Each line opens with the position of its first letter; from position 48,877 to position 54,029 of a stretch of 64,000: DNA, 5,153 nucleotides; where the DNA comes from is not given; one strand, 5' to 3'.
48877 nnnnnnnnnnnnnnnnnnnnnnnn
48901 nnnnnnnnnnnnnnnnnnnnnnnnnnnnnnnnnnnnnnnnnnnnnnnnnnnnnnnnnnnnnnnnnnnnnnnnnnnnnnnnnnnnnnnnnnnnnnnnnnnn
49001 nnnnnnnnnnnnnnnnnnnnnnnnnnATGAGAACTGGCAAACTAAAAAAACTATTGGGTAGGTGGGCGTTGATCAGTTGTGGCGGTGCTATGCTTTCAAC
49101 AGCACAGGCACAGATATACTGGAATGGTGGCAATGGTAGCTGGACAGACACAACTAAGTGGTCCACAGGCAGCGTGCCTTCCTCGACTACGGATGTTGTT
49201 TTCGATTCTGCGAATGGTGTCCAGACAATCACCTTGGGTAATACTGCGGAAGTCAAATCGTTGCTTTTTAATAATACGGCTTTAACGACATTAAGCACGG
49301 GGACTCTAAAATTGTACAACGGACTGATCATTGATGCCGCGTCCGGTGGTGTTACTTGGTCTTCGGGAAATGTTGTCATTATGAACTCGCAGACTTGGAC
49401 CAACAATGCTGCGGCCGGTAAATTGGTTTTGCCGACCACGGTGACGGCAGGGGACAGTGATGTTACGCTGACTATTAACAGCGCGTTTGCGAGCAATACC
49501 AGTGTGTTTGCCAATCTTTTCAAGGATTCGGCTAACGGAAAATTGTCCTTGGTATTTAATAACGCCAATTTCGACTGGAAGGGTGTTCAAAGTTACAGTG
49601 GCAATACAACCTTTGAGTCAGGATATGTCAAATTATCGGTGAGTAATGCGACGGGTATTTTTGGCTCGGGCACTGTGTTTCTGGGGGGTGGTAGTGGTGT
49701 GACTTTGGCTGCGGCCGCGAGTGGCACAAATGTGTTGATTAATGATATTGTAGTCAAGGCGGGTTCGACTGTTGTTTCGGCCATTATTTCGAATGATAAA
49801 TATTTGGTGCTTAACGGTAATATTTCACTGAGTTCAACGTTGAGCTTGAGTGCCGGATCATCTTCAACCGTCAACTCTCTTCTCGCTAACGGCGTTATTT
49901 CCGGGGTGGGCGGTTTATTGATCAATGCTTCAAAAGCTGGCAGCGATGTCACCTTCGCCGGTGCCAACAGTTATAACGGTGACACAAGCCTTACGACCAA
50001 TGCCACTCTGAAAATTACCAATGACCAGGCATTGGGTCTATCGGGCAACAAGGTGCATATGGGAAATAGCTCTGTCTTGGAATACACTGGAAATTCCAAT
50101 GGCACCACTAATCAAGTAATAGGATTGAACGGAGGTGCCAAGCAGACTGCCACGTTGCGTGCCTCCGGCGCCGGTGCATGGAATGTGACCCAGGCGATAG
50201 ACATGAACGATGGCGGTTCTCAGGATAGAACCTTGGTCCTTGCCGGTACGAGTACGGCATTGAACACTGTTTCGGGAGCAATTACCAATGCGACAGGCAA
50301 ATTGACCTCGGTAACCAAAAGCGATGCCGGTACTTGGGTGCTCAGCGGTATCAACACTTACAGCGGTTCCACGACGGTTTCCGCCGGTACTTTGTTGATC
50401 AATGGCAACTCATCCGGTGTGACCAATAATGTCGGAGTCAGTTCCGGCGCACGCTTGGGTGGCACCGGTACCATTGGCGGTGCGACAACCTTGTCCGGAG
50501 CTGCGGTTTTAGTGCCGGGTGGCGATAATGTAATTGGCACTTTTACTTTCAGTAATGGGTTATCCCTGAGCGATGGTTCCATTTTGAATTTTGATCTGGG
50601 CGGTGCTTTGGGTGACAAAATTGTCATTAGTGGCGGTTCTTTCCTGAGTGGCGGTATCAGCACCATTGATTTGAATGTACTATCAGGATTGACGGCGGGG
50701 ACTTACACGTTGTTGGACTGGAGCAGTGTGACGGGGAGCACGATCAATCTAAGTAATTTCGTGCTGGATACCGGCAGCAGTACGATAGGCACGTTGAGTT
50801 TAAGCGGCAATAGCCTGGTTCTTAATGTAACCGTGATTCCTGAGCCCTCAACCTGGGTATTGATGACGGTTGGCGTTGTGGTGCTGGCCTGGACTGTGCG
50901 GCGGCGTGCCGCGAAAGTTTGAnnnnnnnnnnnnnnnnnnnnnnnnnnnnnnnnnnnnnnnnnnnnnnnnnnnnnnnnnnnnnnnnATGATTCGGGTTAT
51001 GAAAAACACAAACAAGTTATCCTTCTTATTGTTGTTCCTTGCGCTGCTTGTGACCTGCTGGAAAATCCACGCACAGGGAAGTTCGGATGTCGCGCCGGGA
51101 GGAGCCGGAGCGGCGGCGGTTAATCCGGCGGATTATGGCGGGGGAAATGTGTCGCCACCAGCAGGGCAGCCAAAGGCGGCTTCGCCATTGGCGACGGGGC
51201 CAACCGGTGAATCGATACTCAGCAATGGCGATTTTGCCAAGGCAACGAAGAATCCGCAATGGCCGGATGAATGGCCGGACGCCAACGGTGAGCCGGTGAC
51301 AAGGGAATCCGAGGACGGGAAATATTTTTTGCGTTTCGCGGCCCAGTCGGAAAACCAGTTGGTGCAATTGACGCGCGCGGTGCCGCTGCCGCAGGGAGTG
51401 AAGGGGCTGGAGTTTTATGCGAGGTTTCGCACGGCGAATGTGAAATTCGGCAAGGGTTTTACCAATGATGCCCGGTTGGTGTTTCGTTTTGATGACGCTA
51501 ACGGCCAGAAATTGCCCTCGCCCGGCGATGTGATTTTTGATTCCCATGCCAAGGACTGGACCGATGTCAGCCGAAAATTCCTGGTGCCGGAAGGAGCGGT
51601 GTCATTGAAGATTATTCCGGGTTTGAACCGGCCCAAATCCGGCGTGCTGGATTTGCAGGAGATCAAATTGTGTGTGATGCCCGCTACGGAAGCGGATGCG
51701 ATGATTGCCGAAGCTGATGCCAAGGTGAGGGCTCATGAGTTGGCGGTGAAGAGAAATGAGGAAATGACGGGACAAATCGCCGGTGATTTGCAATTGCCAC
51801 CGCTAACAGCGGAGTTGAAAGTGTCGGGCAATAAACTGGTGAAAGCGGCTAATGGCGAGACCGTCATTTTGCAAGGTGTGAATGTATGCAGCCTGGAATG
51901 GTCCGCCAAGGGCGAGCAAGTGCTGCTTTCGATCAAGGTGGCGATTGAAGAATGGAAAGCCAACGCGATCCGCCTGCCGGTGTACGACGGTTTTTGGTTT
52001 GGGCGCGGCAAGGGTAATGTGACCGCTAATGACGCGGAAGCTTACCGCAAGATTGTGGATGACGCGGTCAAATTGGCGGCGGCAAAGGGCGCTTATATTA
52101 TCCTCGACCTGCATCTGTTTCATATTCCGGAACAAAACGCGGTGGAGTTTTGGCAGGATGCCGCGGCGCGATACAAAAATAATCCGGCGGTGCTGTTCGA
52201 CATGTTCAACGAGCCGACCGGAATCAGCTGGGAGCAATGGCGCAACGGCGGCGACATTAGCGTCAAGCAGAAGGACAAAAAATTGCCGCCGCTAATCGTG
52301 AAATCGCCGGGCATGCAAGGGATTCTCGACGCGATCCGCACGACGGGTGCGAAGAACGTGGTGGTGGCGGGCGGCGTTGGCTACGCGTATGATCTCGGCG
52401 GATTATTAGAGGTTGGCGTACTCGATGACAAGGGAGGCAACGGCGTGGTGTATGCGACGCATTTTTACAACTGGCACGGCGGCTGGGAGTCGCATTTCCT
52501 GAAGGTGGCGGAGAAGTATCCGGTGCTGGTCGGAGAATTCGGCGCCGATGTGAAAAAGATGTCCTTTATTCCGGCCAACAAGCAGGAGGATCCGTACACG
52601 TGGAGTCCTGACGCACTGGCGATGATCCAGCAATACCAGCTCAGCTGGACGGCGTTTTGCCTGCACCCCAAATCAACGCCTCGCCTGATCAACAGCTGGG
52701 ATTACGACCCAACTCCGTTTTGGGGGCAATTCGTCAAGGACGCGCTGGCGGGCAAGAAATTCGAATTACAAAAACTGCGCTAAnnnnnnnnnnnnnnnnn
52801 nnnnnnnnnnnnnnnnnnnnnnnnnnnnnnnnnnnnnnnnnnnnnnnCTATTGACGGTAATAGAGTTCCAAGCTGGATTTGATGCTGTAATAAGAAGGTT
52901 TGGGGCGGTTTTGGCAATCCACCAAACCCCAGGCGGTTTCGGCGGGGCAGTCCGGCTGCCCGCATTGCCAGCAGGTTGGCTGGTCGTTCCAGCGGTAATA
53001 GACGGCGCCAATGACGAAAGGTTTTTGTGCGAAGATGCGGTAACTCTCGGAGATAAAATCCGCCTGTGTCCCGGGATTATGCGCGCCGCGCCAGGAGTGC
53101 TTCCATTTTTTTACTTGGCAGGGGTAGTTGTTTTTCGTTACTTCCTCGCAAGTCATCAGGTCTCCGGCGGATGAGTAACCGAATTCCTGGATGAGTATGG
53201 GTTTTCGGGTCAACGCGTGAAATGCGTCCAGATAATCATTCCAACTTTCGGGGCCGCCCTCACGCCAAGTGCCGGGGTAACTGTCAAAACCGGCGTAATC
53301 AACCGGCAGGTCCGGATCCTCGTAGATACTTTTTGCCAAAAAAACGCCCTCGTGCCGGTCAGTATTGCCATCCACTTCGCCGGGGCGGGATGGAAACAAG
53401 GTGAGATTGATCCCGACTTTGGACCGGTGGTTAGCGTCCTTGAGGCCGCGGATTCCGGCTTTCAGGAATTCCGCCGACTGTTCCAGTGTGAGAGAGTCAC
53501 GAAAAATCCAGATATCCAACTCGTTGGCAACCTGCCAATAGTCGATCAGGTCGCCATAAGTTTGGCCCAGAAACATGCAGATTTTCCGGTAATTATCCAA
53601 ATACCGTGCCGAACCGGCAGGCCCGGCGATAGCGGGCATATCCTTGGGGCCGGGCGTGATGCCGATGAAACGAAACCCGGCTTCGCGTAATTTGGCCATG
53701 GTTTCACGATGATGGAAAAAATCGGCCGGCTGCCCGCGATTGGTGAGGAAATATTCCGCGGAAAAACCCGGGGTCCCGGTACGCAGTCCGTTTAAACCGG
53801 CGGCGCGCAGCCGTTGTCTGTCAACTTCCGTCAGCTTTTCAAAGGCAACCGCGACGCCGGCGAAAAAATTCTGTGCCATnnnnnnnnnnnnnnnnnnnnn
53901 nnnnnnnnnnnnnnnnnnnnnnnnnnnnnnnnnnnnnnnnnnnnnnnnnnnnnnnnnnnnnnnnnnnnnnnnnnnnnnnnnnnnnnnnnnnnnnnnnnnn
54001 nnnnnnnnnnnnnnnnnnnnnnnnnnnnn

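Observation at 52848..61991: GspH/I/J/K-like pseudopilin quartet with a giant (~1188 aa) K-like protein, tightly coupled to a secreted protein, an FAD oxidoreductase and a GH-like gene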

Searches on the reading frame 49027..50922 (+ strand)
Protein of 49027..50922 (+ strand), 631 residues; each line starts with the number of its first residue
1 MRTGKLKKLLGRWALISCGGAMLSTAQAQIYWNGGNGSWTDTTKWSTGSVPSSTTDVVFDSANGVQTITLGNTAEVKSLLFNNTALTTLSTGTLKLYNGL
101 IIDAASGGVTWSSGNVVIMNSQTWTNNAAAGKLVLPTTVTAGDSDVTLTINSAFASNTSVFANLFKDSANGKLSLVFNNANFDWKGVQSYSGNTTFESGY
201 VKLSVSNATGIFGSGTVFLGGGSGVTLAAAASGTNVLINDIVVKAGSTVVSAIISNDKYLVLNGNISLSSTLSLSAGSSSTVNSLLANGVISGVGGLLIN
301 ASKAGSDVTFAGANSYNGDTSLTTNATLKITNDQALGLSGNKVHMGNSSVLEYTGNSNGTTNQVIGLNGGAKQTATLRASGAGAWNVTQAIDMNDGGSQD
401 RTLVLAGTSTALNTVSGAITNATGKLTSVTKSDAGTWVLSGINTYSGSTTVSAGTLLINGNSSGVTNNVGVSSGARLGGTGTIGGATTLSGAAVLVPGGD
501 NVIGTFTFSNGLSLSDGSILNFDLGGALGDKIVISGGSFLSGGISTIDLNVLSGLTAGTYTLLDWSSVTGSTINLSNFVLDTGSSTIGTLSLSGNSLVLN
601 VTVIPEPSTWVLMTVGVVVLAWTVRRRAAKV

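Call 8: search_protein_families(library=pfam, proteins=[window:49027-50922:+], max_evalue=0.001)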
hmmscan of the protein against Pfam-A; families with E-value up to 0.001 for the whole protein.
window:49027-50922:+ (631 aa): 2 families
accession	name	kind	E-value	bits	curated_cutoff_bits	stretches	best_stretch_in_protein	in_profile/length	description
PF12951.13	PATR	-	3e-11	43.6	27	1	429-458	1-30/30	Passenger-associated-transport-repeat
PF07589.16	PEP-CTERM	-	2e-05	24.9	20.7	1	604-627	2-24/24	PEP-CTERM motif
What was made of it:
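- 49027..50922 (+): PATR-repeat protein with a PEP-CTERM anchor (631 aa). See call 8.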

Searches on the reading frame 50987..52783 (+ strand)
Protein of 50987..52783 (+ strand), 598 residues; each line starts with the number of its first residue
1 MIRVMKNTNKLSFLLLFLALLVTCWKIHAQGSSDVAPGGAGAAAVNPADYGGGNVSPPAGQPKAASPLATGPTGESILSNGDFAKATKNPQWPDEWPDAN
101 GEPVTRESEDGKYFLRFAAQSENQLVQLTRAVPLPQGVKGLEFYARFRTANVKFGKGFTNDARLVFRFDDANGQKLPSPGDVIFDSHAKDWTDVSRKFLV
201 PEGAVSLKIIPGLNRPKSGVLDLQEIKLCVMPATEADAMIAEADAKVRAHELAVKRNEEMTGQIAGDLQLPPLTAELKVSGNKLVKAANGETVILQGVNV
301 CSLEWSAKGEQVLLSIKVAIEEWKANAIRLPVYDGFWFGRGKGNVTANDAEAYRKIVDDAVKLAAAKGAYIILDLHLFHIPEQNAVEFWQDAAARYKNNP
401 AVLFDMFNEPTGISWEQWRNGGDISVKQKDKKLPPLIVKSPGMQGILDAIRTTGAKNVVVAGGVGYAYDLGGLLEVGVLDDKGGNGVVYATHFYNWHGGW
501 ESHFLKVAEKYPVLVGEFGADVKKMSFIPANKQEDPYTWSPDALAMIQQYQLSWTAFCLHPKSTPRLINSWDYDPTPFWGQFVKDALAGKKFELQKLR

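Call 8: search_protein_families(library=pfam, proteins=[window:50987-52783:+], max_evalue=0.001)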
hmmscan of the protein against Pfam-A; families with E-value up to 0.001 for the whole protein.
window:50987-52783:+ (598 aa): 1 family
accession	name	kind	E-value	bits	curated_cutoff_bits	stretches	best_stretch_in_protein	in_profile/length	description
PF00150.24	Cellulase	-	7.3e-31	108.1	23.5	1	288-563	3-272/272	Cellulase (glycosyl hydrolase family 5)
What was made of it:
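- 50987..52783 (+): Secreted GH5 (cellulase-family) enzyme, convergent with the cassette operon. Call 8 gives PF00150 at 108 bits.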

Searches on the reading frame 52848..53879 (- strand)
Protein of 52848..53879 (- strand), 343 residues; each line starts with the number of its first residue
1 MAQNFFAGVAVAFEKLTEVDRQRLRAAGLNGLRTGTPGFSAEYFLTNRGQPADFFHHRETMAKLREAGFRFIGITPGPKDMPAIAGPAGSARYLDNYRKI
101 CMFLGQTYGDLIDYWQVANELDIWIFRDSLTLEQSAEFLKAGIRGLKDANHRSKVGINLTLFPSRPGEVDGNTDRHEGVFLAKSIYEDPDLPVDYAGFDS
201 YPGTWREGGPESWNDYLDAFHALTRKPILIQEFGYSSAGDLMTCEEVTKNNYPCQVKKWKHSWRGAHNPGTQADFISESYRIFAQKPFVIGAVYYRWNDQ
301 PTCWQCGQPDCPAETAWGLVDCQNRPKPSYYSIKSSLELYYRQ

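Call 4: search_protein_families(library=ncbifam, proteins=[window:52848-53879:-], max_evalue=0.01)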
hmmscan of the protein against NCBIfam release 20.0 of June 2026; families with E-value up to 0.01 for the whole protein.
window:52848-53879:- (343 aa): 0 families

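Call 5: search_protein_families(library=pfam, proteins=[window:52848-53879:-], max_evalue=0.01)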
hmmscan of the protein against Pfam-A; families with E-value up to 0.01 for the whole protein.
window:52848-53879:- (343 aa): 0 families

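Call 86: search_solved_structures(query=window:52848-53879:-, max_evalue=1)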
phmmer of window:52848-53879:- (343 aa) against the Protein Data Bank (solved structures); distinct sequences matched with E-value up to 1: 7.
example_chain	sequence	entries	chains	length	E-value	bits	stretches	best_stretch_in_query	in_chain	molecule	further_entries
4qp0_A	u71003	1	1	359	0.091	14.6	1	148-237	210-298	Endo-beta-mannanase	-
3qe6_A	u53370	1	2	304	0.22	13.3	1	226-283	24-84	Protein kinase C and casein kinase II substrate protein 3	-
3m3w_A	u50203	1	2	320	0.23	13.3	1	226-283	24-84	Protein kinase C and casein kinase II substrate protein 3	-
8b80_A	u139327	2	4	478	0.23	13.3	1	85-126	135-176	Putative 6-phospho-beta-galactobiosidase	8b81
3syv_A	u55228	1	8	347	0.26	13.1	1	225-283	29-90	Protein kinase C and casein kinase II substrate protein 3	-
3p1v_A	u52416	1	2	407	0.65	11.8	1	207-262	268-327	Metallo-endopeptidase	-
8jpt_A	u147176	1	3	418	0.71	11.6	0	29-78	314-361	Polyene macrolide polyketide synthase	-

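Call 88: search_protein_families(library=pfam, proteins=[window:52848-53879:-], max_evalue=5)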
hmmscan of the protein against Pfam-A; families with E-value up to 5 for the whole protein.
window:52848-53879:- (343 aa): 1 family
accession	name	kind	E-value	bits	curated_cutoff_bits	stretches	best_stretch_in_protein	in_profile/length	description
PF07745.19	Glyco_hydro_53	-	0.09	12.2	24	1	106-258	127-268/340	Glycosyl hydrolase family 53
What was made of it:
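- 52848..53879 (-): 343-aa protein without a signal peptide; possible clan GH-A glycosidase. Last gene of the co-directional run. Only sub-threshold hits were found: GH53 at E 0.09 (call 88) and GH5 mannanase 4qp0 at E 0.09 (call 86).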
